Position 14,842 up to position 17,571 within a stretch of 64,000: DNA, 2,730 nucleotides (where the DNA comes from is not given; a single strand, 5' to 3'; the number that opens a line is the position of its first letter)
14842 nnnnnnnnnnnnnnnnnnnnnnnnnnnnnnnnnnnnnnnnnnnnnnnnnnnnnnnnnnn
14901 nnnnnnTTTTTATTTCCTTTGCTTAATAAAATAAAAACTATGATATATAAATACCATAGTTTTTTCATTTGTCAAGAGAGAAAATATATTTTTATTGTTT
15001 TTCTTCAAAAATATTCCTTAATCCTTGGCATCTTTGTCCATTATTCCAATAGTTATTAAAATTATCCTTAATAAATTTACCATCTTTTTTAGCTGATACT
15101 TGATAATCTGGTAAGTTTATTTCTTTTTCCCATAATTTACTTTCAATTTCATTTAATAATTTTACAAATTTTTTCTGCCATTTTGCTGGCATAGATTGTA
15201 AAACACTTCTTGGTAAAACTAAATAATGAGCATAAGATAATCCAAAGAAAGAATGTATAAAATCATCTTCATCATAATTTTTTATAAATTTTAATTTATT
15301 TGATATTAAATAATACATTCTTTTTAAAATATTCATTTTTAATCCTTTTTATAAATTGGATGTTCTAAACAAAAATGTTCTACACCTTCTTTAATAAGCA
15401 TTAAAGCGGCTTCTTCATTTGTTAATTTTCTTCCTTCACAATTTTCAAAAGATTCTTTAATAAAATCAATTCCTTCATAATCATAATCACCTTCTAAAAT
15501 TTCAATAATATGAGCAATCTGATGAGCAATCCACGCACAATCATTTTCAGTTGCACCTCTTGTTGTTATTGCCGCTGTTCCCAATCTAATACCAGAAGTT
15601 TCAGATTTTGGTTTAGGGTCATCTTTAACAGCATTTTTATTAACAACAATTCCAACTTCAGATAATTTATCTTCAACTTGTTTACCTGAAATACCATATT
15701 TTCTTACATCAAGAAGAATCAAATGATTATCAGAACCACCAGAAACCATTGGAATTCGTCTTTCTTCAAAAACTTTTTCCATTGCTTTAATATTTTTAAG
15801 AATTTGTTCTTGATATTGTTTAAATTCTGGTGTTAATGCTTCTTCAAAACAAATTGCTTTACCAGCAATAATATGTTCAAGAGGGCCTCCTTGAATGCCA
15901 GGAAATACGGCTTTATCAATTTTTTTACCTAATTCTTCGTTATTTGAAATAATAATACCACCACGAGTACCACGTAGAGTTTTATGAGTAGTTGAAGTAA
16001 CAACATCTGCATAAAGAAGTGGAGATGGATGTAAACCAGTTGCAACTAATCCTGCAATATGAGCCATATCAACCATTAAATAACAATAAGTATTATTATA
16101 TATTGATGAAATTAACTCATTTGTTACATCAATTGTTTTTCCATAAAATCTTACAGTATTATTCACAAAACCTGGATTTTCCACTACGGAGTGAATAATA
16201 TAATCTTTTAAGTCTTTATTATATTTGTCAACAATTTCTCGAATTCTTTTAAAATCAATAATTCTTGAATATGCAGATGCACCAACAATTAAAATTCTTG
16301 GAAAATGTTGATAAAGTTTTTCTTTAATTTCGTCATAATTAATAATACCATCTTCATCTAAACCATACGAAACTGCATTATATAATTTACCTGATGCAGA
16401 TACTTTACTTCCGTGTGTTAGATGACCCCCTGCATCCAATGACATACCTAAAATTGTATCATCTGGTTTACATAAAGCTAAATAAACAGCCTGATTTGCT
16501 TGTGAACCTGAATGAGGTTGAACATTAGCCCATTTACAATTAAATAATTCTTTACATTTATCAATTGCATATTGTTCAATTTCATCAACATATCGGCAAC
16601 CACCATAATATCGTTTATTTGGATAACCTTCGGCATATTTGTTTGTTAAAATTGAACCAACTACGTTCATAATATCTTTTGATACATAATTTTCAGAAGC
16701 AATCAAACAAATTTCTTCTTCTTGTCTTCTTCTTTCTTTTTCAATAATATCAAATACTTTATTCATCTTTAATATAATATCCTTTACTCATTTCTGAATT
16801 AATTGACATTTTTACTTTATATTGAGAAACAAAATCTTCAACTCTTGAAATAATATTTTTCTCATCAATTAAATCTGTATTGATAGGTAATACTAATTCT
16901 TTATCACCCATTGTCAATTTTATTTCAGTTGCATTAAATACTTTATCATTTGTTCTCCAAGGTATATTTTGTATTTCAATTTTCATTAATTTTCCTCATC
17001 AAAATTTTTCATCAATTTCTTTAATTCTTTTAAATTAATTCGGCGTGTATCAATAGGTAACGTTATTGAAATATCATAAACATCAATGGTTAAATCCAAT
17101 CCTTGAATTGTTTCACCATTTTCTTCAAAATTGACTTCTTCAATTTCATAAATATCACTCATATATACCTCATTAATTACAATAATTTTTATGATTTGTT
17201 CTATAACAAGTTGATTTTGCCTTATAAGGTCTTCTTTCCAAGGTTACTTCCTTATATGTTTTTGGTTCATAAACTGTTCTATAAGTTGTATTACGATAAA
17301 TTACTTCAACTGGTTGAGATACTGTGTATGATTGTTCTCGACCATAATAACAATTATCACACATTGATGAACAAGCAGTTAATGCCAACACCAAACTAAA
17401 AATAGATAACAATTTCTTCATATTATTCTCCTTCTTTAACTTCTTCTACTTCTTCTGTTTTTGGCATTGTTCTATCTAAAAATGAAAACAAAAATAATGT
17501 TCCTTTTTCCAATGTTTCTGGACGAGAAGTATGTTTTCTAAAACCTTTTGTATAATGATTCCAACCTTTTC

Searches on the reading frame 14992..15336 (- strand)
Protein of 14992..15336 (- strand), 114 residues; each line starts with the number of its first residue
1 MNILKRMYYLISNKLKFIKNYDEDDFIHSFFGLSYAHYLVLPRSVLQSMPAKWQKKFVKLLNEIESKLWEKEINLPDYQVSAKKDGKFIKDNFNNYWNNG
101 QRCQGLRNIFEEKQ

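Call 50: search_protein_families(library=phrogs, proteins=[window:14992-15336:-], max_evalue=0.001)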
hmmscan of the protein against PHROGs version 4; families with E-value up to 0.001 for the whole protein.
window:14992-15336:- (114 aa): 4 families
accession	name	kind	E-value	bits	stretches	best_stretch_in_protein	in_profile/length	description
phrog_10794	-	unknown function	1.1e-14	55.7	1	28-98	96-165/178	-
phrog_3527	-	unknown function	8.1e-14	53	1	22-90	142-208/233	-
phrog_33008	-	unknown function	4.3e-08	34.1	1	25-90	136-199/224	-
phrog_6264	-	unknown function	1.2e-05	26.6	1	9-74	30-92/136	-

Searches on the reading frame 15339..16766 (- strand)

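Call 26: search_protein_families(library=phrogs, proteins=[window:15339-16766:-], max_evalue=0.001)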
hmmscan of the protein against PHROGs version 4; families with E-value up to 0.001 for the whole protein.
window:15339-16766:- (475 aa): 1 family
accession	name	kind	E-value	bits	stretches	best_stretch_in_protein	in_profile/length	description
phrog_9968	-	other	2.7e-171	571.2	2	207-423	172-386/412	methyltransferase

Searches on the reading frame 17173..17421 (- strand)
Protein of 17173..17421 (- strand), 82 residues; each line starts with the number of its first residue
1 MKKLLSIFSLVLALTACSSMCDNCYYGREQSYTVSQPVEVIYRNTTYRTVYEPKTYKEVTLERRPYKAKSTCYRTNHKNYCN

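Call 50: search_protein_families(library=phrogs, proteins=[window:17173-17421:-], max_evalue=0.001)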
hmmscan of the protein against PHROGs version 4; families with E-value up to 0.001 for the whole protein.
window:17173-17421:- (82 aa): 1 family
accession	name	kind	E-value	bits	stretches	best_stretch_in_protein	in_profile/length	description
phrog_1119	-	moron, auxiliary metabolic gene and host takeover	0.00017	23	1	1-35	1-40/78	Cor superinfection exclusion protein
